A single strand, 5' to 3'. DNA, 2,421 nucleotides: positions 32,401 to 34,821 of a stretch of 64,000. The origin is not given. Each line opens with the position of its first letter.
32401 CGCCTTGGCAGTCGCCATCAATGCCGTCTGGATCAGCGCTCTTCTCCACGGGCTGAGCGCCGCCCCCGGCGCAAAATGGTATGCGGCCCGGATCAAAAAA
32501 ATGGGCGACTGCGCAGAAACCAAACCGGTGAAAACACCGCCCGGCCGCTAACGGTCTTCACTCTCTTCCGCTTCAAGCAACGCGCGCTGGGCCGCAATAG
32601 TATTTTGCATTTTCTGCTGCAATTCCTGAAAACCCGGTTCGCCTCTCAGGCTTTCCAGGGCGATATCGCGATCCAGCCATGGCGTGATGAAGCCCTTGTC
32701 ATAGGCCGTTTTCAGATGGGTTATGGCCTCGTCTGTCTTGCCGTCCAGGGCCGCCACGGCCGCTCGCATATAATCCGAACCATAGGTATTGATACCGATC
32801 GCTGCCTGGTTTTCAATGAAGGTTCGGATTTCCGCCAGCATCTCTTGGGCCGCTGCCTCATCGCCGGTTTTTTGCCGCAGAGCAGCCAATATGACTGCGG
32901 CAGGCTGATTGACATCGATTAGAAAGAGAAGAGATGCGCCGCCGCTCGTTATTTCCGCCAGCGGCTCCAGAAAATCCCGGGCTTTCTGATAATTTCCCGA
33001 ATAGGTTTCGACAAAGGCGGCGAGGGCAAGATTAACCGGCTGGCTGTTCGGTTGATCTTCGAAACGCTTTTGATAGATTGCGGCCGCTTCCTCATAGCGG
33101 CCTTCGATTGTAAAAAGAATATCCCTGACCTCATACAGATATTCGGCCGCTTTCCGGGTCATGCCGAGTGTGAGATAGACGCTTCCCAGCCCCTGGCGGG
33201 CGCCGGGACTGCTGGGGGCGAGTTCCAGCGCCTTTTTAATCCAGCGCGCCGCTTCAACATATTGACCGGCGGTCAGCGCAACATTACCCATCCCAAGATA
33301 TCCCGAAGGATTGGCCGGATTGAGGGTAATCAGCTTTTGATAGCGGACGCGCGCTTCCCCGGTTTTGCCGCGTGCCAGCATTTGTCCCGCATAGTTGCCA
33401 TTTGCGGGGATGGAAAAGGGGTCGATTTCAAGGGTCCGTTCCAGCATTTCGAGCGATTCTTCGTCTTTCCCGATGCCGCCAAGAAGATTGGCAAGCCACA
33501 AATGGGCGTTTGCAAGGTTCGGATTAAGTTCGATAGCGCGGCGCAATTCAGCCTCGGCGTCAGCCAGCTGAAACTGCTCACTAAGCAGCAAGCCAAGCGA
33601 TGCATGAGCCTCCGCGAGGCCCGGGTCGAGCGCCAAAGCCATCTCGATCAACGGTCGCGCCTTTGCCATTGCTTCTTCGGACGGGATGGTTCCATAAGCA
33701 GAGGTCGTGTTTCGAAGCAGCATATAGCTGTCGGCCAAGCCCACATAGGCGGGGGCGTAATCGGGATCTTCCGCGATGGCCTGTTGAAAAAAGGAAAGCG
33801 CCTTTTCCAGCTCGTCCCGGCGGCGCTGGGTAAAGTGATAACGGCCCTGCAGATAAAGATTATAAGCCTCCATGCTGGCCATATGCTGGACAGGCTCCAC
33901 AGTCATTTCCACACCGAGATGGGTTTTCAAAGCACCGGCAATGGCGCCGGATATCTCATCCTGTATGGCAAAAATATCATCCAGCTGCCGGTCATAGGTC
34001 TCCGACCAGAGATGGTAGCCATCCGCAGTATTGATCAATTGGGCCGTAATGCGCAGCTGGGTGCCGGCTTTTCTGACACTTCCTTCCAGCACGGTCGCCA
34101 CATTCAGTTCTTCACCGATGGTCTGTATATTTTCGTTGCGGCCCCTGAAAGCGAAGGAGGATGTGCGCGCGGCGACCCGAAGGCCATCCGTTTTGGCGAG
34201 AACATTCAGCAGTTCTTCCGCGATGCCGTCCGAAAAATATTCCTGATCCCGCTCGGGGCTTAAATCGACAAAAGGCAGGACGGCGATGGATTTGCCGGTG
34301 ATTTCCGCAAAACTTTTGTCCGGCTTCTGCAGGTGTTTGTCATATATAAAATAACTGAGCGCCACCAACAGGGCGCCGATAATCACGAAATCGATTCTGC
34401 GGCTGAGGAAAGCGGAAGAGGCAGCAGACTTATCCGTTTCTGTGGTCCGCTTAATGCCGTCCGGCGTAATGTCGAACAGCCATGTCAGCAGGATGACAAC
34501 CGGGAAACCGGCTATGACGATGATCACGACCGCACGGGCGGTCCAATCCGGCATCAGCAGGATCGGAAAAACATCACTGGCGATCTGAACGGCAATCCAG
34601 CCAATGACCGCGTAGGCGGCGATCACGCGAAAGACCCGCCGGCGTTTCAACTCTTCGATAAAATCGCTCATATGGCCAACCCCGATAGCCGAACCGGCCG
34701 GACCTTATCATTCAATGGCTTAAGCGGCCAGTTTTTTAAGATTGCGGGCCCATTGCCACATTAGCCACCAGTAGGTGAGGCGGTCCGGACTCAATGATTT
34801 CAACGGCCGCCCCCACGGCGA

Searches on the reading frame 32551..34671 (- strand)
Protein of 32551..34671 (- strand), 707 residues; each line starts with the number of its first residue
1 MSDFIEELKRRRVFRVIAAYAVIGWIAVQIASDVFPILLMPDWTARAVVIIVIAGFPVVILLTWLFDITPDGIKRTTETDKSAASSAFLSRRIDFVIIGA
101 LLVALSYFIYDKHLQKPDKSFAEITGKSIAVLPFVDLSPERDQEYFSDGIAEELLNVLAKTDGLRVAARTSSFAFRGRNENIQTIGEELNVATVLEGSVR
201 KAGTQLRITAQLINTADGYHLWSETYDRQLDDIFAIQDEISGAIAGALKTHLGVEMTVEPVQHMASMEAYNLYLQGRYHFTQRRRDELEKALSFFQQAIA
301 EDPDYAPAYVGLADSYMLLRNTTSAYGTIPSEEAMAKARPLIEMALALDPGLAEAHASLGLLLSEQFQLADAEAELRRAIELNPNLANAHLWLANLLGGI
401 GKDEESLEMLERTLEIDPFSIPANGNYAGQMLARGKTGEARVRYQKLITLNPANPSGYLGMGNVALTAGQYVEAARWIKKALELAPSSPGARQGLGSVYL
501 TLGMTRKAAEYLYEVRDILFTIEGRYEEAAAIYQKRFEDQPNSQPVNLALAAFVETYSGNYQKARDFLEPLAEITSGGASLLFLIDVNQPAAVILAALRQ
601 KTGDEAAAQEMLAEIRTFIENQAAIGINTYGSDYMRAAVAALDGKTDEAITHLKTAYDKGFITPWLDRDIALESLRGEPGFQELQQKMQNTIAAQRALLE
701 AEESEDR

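Call 67: search_protein_families(library=pfam, proteins=[window:32551-34671:-], max_evalue=0.00001)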
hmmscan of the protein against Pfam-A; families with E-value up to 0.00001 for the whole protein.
window:32551-34671:- (707 aa): 16 families
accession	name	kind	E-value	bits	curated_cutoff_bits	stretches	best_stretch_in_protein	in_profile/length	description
PF14559.12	TPR_19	-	1.1e-28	99.8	25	0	288-325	7-44/68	Tetratricopeptide repeat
PF13414.12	TPR_11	-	4.6e-28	97.1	26.8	0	433-464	6-37/42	TPR repeat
PF13431.12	TPR_17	-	1.4e-22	78.4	24.4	0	377-407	3-33/34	Tetratricopeptide repeat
PF07719.23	TPR_2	-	1.4e-21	75.2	27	0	353-385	1-33/34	Tetratricopeptide repeat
PF00515.34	TPR_1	-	2.6e-19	68.6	27.8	0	457-487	3-33/34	Tetratricopeptide repeat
PF13428.12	TPR_14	-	1.1e-18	66.2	23.5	0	457-496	3-42/44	Tetratricopeptide repeat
PF13181.12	TPR_8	-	5.1e-14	51.6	25.7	0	353-385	1-33/34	Tetratricopeptide repeat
PF13424.12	TPR_12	-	7.1e-14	52.2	30.1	0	458-518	6-74/77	Tetratricopeptide repeat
PF13432.12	TPR_16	-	3.9e-11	43.6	32.7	0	432-489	8-65/65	Tetratricopeptide repeat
PF24575.1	TPR_Slam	-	3.2e-09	37.6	35.2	0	519-553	56-90/104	Surface lipoprotein assembly modifier, N-terminal TPR repeats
PF25060.1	ARM_TT21_2nd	-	1.5e-07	31.7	27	0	507-586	54-133/270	Tetratricopeptide repeat protein 21 second ARM domain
PF12895.13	ANAPC3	-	2.6e-07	31.3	27.2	0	445-512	13-79/82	Anaphase-promoting complex, cyclosome, subunit 3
PF25063.1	ARM_TT21_C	-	7.5e-07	29.7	35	0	273-325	22-74/209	Tetratricopeptide repeat protein 21 C-terminal ARM domain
PF13176.12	TPR_7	-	1.4e-06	28.4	27.9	0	460-486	4-30/36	Tetratricopeptide repeat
PF13371.12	TPR_9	-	5.1e-06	26.8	35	0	463-512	3-52/73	Tetratricopeptide repeat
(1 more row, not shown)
